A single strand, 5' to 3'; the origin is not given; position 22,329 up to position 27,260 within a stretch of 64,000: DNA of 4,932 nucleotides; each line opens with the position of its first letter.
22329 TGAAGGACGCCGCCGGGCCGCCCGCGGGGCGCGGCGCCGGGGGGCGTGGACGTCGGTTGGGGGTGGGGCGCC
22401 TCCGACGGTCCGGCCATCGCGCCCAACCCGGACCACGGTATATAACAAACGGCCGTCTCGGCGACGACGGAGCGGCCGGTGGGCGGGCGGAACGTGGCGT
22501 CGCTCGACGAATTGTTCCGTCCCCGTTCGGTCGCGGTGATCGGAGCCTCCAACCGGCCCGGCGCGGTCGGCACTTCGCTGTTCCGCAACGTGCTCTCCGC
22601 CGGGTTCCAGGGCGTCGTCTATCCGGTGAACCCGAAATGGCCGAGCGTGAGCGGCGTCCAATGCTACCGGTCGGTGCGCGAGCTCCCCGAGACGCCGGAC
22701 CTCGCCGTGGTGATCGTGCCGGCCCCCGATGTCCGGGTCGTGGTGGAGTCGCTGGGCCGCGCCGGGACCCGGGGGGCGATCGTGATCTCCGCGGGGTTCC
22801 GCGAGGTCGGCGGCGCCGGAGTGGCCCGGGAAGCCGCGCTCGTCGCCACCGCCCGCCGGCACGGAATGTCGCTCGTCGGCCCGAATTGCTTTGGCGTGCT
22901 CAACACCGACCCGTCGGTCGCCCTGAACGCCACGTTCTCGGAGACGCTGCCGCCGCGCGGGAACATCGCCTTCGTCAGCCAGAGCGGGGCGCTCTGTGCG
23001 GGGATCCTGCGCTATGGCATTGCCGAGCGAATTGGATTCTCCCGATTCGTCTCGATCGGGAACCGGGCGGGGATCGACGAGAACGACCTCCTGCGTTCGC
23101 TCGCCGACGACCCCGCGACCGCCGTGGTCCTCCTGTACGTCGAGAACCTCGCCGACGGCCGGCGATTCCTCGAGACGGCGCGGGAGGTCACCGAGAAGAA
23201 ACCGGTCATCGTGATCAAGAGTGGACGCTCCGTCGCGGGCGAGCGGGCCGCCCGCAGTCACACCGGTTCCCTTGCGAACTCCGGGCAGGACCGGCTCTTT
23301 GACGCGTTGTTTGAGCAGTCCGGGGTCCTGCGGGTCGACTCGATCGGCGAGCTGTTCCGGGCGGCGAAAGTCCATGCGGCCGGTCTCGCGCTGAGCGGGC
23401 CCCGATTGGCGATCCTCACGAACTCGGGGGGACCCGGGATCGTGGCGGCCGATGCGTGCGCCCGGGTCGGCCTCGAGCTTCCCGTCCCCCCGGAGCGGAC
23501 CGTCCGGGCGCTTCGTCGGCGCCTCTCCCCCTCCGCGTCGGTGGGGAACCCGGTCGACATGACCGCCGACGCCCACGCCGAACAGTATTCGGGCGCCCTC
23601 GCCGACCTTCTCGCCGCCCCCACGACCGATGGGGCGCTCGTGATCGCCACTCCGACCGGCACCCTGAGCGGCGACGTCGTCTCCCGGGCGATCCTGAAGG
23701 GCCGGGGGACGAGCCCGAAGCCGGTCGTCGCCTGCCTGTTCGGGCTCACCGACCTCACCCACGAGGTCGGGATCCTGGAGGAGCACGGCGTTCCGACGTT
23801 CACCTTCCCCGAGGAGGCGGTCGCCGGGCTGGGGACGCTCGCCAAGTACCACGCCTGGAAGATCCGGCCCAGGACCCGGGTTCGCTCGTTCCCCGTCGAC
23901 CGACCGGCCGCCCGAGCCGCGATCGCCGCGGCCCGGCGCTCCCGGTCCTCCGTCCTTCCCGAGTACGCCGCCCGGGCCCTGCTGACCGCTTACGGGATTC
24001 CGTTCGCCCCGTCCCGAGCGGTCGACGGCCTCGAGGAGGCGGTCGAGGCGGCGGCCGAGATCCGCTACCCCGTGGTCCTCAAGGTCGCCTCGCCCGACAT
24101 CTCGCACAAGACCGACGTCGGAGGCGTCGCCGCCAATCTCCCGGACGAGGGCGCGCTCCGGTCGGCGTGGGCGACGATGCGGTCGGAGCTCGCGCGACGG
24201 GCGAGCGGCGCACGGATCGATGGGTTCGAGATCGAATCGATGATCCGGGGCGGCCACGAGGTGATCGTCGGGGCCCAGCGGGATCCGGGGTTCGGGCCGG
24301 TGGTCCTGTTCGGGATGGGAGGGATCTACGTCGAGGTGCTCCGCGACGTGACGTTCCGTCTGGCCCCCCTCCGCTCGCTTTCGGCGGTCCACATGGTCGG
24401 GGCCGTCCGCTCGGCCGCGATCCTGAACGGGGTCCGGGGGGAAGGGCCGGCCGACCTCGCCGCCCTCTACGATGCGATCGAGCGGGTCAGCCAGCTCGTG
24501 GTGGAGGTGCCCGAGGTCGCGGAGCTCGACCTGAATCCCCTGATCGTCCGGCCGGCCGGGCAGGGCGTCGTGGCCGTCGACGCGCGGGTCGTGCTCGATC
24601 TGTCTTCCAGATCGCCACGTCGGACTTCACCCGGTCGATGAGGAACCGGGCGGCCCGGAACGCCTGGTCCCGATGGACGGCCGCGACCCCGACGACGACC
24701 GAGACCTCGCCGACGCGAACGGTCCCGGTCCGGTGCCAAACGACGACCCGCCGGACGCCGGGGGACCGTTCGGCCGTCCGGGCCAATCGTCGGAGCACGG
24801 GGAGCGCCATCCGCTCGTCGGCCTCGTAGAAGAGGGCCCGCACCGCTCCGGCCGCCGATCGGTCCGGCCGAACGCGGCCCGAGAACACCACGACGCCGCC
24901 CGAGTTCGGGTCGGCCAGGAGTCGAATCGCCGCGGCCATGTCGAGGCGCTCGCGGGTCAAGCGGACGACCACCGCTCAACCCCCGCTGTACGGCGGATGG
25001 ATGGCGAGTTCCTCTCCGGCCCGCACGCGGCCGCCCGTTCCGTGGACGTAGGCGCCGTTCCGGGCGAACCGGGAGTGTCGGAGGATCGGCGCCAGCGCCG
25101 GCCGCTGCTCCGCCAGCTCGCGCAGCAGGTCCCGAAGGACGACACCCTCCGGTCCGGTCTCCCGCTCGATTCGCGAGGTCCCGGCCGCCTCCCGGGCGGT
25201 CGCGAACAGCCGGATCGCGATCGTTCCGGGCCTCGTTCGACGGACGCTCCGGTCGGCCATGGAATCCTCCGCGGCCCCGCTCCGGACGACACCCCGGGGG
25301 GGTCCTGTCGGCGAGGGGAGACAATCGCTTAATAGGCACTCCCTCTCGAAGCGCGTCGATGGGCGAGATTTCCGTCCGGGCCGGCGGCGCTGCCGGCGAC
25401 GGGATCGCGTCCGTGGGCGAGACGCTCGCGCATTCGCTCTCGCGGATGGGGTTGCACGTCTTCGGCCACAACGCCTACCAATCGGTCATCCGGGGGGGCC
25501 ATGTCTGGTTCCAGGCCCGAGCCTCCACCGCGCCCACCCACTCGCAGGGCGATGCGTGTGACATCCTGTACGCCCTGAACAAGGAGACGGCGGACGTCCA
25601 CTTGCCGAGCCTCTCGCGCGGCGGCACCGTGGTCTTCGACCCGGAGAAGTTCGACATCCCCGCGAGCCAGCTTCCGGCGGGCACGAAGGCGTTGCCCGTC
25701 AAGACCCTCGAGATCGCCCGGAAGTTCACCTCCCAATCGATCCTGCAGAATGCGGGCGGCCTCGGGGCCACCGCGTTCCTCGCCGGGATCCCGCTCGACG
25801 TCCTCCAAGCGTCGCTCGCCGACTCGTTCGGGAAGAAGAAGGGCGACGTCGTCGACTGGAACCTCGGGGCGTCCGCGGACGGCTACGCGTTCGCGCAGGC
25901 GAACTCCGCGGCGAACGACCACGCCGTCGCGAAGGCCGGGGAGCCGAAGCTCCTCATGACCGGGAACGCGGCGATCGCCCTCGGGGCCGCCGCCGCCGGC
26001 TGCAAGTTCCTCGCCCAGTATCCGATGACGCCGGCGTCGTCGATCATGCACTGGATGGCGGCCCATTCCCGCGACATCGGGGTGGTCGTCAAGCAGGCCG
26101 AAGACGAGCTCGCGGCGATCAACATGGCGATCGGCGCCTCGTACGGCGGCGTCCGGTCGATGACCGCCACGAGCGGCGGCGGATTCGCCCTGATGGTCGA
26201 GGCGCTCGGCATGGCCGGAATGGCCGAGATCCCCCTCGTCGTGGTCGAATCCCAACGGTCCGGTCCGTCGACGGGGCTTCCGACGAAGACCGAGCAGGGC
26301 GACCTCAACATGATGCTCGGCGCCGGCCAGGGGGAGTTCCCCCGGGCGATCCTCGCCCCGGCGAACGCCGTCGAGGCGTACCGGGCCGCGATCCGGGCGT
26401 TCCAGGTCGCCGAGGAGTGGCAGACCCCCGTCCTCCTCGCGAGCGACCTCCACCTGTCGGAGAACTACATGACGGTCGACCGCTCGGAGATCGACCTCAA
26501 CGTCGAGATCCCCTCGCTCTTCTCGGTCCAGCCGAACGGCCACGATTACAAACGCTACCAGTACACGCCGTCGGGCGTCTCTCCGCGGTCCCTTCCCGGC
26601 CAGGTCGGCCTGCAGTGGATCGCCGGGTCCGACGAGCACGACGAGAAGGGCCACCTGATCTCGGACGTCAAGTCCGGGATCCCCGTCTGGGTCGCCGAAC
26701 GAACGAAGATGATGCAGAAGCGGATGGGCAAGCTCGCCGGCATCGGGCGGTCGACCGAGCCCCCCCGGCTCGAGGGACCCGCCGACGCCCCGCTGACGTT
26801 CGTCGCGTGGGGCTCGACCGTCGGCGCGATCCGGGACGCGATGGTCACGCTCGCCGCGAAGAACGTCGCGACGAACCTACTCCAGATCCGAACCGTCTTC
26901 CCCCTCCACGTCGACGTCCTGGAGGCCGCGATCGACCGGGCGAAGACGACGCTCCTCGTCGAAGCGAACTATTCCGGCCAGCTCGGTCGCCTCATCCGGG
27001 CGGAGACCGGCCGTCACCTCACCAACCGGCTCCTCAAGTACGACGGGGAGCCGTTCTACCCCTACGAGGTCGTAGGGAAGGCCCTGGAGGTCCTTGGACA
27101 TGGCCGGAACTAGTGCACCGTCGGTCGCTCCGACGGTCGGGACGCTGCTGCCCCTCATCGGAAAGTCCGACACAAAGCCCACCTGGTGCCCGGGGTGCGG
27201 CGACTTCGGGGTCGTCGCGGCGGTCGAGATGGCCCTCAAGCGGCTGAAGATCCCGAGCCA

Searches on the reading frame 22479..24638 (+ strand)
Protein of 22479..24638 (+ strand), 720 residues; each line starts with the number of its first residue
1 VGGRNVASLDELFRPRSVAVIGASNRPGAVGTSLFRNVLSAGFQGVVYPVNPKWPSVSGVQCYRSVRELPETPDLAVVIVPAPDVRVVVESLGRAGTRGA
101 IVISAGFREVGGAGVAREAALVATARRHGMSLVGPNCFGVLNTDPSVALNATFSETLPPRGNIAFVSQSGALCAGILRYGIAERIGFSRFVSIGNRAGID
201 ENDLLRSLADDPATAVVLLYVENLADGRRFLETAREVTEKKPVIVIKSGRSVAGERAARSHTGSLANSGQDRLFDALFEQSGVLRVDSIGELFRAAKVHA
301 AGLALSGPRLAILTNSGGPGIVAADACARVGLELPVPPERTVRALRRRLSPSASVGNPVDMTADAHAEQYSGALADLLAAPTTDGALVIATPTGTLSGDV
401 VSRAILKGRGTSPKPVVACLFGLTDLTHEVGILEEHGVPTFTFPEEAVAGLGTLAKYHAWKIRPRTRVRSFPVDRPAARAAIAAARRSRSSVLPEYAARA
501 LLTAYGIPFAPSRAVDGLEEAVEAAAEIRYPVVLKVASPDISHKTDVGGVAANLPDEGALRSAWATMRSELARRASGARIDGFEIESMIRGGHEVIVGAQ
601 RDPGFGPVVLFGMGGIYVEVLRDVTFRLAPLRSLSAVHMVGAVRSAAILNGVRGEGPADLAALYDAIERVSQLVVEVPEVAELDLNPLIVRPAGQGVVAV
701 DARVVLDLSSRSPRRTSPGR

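Call 83: search_protein_families(library=pfam, proteins=[window:22479-24638:+], max_evalue=0.00001)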
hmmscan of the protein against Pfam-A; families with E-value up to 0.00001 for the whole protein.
window:22479-24638:+ (720 aa): 5 families
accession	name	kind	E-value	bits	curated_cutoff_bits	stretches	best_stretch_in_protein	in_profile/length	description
PF13549.11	ATP-grasp_5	-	1.4e-79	267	27.6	1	485-706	2-221/221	ATP-grasp domain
PF13607.11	Succ_CoA_lig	-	1.5e-52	177.5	27.4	1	160-298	1-137/138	Succinyl-CoA ligase like flavodoxin domain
PF13380.12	CoA_binding_2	-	6.1e-24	85.2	22.8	1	16-142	1-115/116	CoA binding domain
PF02629.25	CoA_binding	-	2.2e-14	54.4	22.3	1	15-106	3-97/97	CoA binding domain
PF19045.5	Ligase_CoA_2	-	1.4e-10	41.9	23.7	1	311-458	2-153/162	Ligase-CoA domain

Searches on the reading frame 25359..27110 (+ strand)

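Call 83: search_protein_families(library=pfam, proteins=[window:25359-27110:+], max_evalue=0.00001)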
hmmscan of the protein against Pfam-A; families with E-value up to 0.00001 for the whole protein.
window:25359-27110:+ (584 aa): 2 families
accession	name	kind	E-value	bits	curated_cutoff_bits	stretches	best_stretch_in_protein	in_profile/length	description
PF01855.24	POR_N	-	1.6e-57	195.3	27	1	209-436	2-220/231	Pyruvate flavodoxin/ferredoxin oxidoreductase, thiamine diP-bdg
PF01558.24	POR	-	3.6e-29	102.6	27.4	1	12-176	1-172/173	Pyruvate ferredoxin/flavodoxin oxidoreductase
